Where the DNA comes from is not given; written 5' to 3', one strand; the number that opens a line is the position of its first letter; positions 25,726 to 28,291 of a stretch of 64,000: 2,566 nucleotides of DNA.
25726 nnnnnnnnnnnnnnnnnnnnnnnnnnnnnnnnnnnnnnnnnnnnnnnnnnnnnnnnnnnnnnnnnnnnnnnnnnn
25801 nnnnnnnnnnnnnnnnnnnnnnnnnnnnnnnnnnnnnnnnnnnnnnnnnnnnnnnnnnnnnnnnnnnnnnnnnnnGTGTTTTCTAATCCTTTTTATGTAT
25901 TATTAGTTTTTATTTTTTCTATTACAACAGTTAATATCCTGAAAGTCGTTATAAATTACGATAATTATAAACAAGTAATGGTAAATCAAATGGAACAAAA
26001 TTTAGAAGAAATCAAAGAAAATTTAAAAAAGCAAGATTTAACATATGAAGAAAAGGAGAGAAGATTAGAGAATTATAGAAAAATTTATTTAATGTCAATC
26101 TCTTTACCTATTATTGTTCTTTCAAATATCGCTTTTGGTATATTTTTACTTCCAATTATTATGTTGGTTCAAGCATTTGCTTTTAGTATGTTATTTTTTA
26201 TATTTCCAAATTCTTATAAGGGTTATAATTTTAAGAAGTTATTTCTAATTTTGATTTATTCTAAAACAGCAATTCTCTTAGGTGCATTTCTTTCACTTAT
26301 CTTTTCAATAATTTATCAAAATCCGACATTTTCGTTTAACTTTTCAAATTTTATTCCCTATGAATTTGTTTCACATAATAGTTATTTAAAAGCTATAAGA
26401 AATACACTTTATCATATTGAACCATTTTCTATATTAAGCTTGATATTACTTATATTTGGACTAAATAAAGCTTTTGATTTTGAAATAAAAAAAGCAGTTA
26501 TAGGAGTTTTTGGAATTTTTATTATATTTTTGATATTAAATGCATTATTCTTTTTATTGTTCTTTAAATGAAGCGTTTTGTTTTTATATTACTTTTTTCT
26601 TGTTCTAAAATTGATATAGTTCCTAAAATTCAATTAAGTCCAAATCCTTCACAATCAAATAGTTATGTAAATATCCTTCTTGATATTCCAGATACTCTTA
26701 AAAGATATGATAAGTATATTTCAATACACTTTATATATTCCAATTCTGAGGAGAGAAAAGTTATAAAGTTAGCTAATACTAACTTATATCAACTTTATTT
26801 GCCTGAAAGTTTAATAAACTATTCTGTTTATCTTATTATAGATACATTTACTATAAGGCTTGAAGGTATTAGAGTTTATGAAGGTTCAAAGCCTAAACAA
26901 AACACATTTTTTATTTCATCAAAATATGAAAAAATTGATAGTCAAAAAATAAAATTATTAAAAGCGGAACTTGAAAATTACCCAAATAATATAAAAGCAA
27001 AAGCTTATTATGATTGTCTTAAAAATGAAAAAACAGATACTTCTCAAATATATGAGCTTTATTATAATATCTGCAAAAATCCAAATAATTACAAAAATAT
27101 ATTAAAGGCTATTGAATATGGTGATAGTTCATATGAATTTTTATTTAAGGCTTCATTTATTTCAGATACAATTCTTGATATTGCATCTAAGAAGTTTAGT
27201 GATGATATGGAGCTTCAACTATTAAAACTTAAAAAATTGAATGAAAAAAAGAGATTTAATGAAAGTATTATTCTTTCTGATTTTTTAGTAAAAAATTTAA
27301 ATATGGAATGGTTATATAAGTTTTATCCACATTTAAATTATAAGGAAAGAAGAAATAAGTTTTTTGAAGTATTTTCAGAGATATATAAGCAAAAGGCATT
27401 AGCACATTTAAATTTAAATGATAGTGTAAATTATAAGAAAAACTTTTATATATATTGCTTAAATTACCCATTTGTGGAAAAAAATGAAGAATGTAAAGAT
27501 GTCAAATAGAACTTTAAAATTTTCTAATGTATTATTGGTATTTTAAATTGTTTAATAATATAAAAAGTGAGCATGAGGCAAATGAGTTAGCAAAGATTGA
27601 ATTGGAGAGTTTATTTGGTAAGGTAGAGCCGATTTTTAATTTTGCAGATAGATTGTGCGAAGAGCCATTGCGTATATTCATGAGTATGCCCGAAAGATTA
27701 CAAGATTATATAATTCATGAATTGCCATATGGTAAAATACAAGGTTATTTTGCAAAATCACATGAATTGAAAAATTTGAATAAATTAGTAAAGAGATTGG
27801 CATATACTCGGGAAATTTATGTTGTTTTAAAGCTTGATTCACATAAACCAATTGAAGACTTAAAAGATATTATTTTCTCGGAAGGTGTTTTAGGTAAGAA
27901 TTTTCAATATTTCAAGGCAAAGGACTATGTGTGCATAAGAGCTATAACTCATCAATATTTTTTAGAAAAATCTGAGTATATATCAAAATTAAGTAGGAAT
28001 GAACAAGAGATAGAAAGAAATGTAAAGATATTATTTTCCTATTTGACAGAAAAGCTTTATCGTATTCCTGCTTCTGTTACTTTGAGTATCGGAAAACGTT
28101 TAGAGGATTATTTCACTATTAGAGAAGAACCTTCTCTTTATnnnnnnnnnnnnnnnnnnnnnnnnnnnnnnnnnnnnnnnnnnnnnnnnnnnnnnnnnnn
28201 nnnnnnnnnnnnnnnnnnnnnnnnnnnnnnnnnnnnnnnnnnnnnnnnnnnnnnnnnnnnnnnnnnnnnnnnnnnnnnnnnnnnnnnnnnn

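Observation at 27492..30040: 2.5-kb methyltransferase cassette inserted upstream of gyrA, bounded by 32-bp direct repeats that duplicate the gyrA promoter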

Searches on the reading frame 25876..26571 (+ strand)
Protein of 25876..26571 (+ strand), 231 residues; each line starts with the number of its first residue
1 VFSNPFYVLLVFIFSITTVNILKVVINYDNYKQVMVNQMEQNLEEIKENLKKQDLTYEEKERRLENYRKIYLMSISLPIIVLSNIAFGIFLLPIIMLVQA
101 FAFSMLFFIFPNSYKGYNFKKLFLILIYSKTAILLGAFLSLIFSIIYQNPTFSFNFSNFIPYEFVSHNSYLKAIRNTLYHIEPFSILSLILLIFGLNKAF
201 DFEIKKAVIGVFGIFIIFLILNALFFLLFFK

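Call 3: search_protein_families(library=pfam, proteins=[window:25876-26571:+], max_evalue=0.1)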
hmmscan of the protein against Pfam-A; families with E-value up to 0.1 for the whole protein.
window:25876-26571:+ (231 aa): 2 families
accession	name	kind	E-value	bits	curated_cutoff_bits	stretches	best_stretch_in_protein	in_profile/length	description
PF04893.22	Yip1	-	2.5e-05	24.6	28.6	1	19-221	32-169/173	Yip1 domain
PF18396.7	TBK1_ULD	-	0.013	15.8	31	1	10-84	3-77/88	TANK binding kinase 1 ubiquitin-like domain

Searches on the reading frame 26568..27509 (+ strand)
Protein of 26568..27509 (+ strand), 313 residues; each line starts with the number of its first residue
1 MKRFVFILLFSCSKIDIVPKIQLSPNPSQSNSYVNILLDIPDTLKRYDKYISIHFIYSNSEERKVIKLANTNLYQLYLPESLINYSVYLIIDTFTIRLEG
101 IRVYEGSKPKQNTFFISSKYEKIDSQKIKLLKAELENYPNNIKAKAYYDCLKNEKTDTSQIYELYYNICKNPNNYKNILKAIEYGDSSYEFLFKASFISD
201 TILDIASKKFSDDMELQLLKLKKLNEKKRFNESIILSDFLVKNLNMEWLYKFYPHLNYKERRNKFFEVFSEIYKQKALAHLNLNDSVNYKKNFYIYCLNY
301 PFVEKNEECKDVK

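Call 3: search_protein_families(library=pfam, proteins=[window:26568-27509:+], max_evalue=0.1)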
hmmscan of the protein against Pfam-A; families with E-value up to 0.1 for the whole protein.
window:26568-27509:+ (313 aa): 0 families

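Call 4: search_protein_families(library=ncbifam, proteins=[window:26568-27509:+], max_evalue=0.1)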
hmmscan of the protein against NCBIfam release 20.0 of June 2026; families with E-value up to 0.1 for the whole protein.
window:26568-27509:+ (313 aa): 0 families

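Call 13: find_homologous_proteins(query=window:26568-27509:+)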
Query window:26568-27509:+ (313 aa): 11 proteins with E <= 0.001 among 1638 candidates.
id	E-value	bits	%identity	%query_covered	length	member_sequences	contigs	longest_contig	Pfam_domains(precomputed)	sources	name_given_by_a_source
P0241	1.8e-197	673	100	100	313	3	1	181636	-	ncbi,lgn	ncbi:MAG: hypothetical protein ABIL78_01585 [candidate division WOR-3 bacterium]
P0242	1.3e-148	513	72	99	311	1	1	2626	-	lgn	-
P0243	1.3e-142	493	70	99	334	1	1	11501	-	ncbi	-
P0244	3.8e-137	475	71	99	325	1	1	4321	-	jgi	-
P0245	7.3e-137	474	69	99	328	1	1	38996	-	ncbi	-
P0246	6.5e-136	471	69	99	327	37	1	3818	-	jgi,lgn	jgi:hypothetical protein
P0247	2.0e-134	466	68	99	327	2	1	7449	-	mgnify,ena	mgnify:CR=1 FL=1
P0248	1.6e-131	457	68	99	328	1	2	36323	-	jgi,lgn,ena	-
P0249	2.4e-112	394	57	99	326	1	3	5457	-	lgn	-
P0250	4.6e-112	393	57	100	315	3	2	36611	-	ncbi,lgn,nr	ncbi:MAG: hypothetical protein RMJ38_07000 [candidate division WOR-3 bacterium]|nr:hypothetical prot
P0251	3.3e-94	334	53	100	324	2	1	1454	-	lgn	-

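Call 15: find_encoding_contigs(protein=P0245, flank=6000, max_places=3)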
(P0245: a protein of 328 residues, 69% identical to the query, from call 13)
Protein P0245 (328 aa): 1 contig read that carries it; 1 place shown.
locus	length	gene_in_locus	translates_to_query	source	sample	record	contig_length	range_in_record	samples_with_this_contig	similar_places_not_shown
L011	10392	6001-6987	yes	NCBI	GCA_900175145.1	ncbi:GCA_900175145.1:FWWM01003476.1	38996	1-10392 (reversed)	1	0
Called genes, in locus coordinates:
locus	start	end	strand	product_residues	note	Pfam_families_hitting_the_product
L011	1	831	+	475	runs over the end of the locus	PF00595:PDZ (faint), PF01546:Peptidase_M20 (faint), PF04389:Peptidase_M28, PF13180:PDZ_2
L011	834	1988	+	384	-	PF09376:NurA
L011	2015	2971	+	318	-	PF02790:COX2_TM, PF00116:COX2, PF00034:Cytochrom_C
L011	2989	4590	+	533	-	PF00115:COX1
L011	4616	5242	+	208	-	PF00510:COX3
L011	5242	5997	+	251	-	PF04893:Yip1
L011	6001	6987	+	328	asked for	-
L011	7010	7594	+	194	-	-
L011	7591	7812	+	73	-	PF01176:eIF-1a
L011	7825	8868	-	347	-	PF07894:SACK1 (faint), PF11495:TrmB_EBD_N (faint), PF13091:PLDc_2, PF00614:PLDc (faint), PF13091:PLDc_2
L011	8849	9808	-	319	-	PF01026:TatD_DNase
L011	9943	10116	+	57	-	-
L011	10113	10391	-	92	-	?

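Call 16: find_encoding_contigs(protein=P0248, flank=6000, max_places=3)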
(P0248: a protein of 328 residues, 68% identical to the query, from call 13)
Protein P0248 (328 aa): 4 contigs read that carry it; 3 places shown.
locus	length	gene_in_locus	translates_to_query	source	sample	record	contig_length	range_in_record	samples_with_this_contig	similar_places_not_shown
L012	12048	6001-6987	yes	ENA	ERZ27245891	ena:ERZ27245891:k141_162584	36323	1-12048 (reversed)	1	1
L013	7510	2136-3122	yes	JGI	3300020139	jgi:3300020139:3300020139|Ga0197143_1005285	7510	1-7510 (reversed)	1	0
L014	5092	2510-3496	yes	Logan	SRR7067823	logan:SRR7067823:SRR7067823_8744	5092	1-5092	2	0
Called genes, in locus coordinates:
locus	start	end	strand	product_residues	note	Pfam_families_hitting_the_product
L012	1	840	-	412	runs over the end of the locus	PF03331:LpxC, PF07977:FabA, PF22817:ApeP-like (weak), PF22818:ApeI-like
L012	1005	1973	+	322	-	PF02779:Transket_pyr, PF02780:Transketolase_C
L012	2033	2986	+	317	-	PF02790:COX2_TM, PF00116:COX2, PF00034:Cytochrom_C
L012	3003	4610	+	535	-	PF00115:COX1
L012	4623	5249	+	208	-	PF00510:COX3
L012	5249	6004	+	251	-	PF04893:Yip1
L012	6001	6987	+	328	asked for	-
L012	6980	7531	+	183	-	PF01966:HD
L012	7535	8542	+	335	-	PF13506:Glyco_transf_21 (weak), PF00535:Glycos_transf_2, PF10111:Glyco_tranf_2_2 (faint), PF13641:Glyco_tranf_2_3 (faint)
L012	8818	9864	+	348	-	PF00383:dCMP_cyt_deam_1, PF14437:MafB19-deam, PF01872:RibD_C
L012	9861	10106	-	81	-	PF25952:DUF7990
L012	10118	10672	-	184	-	PF14014:DUF4230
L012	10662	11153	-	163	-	PF14014:DUF4230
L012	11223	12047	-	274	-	?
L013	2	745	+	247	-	?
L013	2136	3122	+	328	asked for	-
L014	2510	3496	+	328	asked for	-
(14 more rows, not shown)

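Call 17: find_encoding_contigs(protein=P0250, flank=6000, max_places=3)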
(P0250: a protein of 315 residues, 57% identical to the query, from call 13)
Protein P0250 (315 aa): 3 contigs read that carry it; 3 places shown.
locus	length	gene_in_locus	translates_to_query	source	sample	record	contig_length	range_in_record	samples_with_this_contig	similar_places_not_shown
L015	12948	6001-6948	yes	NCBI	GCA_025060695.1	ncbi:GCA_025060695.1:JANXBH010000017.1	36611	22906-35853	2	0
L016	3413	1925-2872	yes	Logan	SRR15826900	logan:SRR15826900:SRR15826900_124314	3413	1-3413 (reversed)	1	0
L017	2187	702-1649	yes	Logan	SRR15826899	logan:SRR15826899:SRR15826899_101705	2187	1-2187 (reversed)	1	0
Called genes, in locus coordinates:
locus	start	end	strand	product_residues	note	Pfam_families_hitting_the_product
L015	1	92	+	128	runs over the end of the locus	-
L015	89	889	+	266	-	PF00753:Lactamase_B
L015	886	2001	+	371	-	PF09376:NurA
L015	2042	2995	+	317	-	PF02790:COX2_TM, PF00116:COX2, PF00034:Cytochrom_C, PF13442:Cytochrome_CBB3 (weak)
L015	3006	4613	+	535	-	PF00115:COX1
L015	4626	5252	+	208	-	PF00510:COX3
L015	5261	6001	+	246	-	PF04893:Yip1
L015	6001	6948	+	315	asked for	-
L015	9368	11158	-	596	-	PF00664:ABC_membrane, PF00005:ABC_tran, PF13304:AAA_21 (faint)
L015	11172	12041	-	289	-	PF06574:FAD_syn, PF01687:Flavokinase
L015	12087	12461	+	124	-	PF01592:NifU_N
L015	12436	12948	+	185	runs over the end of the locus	PF12917:YfbR-like, PF13023:HD_3, PF01966:HD (faint)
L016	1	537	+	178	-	?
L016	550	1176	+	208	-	PF00510:COX3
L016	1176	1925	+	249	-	PF04893:Yip1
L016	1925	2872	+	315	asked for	-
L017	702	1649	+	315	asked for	-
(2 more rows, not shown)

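Call 25: find_encoding_contigs(protein=P0243, flank=6000, max_places=2)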
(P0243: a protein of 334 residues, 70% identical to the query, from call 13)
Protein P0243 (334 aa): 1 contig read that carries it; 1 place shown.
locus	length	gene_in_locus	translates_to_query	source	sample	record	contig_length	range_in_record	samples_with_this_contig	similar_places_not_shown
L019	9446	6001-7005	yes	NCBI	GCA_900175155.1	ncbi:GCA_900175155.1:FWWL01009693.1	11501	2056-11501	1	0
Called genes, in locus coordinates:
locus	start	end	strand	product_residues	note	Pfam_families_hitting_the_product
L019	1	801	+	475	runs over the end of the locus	PF04389:Peptidase_M28, PF01546:Peptidase_M20 (faint), PF00595:PDZ (weak), PF13180:PDZ_2, PF17820:PDZ_6 (weak)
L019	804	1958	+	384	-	PF09376:NurA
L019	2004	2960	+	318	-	PF02790:COX2_TM, PF00116:COX2, PF00034:Cytochrom_C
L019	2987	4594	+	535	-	PF00115:COX1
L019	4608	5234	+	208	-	PF00510:COX3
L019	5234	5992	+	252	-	PF04893:Yip1 (weak)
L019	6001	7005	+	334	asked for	-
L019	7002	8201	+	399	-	-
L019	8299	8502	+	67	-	-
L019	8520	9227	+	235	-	-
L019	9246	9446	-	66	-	?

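Call 26: find_encoding_contigs(protein=P0244, flank=6000, max_places=2)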
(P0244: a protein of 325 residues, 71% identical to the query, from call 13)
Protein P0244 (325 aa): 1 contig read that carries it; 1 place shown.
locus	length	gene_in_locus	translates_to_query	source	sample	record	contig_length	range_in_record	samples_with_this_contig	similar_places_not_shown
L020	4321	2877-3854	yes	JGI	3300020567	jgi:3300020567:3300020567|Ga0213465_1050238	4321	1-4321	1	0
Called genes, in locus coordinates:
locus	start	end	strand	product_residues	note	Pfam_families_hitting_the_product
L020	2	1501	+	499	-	?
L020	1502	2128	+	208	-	PF00510:COX3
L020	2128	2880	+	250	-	-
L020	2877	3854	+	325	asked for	-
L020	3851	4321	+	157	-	?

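Call 43: find_encoding_contigs(protein=P0242, flank=3000, max_places=2)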
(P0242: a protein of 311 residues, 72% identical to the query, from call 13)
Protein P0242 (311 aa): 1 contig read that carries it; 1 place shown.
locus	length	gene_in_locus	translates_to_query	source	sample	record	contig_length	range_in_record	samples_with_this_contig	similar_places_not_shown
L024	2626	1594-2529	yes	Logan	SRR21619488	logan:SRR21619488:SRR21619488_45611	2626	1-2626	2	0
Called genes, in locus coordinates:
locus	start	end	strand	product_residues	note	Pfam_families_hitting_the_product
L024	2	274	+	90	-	?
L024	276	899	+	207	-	PF00510:COX3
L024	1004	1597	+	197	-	-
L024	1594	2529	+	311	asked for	-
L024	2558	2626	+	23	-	?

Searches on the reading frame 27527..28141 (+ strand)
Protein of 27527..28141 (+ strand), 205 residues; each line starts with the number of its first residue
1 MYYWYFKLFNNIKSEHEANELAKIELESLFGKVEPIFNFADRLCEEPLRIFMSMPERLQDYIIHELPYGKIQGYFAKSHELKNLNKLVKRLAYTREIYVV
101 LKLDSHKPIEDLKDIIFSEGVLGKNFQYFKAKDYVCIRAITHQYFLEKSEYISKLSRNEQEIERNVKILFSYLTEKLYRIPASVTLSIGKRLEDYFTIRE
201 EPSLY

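Call 56: predict_structure(alignment_id=A4)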
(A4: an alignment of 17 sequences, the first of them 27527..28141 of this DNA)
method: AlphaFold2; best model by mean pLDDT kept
length: 205 residues; sequences in the alignment: 17
mean_pLDDT: 75.3   pTM: 0.74
mean pLDDT of the five models: 75.3, 74.6, 72.5, 72.3, 72.3
residues with pLDDT >= 90: 45; 70-90: 90; 50-70: 54; < 50: 16
segments of 3 or more residues with pLDDT < 50: 88-90, 195-205
pLDDT, mean of each block of 10 residues (from residue 1): 89 78 87 92 91 80 80 92 67 82 76 80 84 89 68 66 68 59 52 47 32
secondary structure, 60 per line:
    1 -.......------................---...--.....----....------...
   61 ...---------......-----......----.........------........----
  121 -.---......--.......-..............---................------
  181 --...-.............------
elements in order: E2-8 H15-30 E34-36 H39-43 H48-51 H58-63 E73-78 H84-89 E94-102 H109-116 E126-131 E134-140 H142-155 H159-174 H187-199

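Call 63: search_solved_structures(query=A4, max_evalue=10, show_alignments=3)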
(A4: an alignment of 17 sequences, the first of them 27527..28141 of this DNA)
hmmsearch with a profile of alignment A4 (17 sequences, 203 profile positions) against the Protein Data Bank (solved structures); distinct sequences matched with E-value up to 10: 5.
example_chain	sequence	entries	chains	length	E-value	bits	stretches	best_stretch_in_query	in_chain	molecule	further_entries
2ayq_A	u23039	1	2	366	0.21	14.7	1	27-112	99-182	3-ISOPROPYLMALATE DEHYDROGENASE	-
1v53_A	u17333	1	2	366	0.21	14.7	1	27-112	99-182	3-isopropylmalate dehydrogenase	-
1v5b_A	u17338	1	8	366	0.21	14.7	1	27-112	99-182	3-isopropylmalate dehydrogenase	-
7zhr_B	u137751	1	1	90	0.79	12.9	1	28-84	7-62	Polyadenylate-binding protein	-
6onq_A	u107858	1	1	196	2.1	11.5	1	84-137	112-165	Cytochrome c XoxG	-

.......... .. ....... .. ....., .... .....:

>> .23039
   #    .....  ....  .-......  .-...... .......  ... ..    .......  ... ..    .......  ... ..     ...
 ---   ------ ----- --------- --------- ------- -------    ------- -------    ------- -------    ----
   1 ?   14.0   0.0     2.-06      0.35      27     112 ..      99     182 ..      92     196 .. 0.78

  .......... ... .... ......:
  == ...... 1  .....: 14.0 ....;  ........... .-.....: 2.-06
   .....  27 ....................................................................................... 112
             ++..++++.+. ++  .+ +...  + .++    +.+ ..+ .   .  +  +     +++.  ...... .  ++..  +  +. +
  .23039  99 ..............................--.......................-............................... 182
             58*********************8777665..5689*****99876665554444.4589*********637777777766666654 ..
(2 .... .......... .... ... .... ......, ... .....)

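Call 93: search_protein_families(library=pfam, alignment_id=A4, max_evalue=1)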
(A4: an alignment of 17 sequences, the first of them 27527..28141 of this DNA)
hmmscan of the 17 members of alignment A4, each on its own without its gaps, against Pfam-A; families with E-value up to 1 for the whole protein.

A. member 1, window:27527-28141:+ (205 aa): 0 families

B. families by the number of members that match (of 17 scanned): 13 families
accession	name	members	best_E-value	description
PF23564.1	EF-hand_FSTL1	2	0.012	Follistatin-related protein 1, EF-hand domain pair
PF06209.18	COBRA1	1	0.02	Cofactor of BRCA1 (COBRA1)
PF04805.17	Pox_E10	1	0.064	E10-like protein conserved region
PF20262.4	UNC80_C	1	0.081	Protein UNC80 C-terminal region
PF24605.1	CEMIP_X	1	0.086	CEMIP domain X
PF03474.20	DMA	1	0.095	DMRTA motif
PF25328.1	PH_MADD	1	0.13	MADD C-terminal PH-like domain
PF16076.10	Acyltransf_C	1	0.15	Acyltransferase C-terminus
PF07042.17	TrfA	1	0.15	TrfA protein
PF05667.16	CCDC22_CC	1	0.16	CCDC22 protein coiled-coil region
PF00621.25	RhoGEF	1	0.51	RhoGEF domain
PF07599.16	DUF1563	1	0.63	Protein of unknown function (DUF1563)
PF20634.2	IFNGR1_transm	1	0.69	Interferon gamma receptor 1, transmembrane region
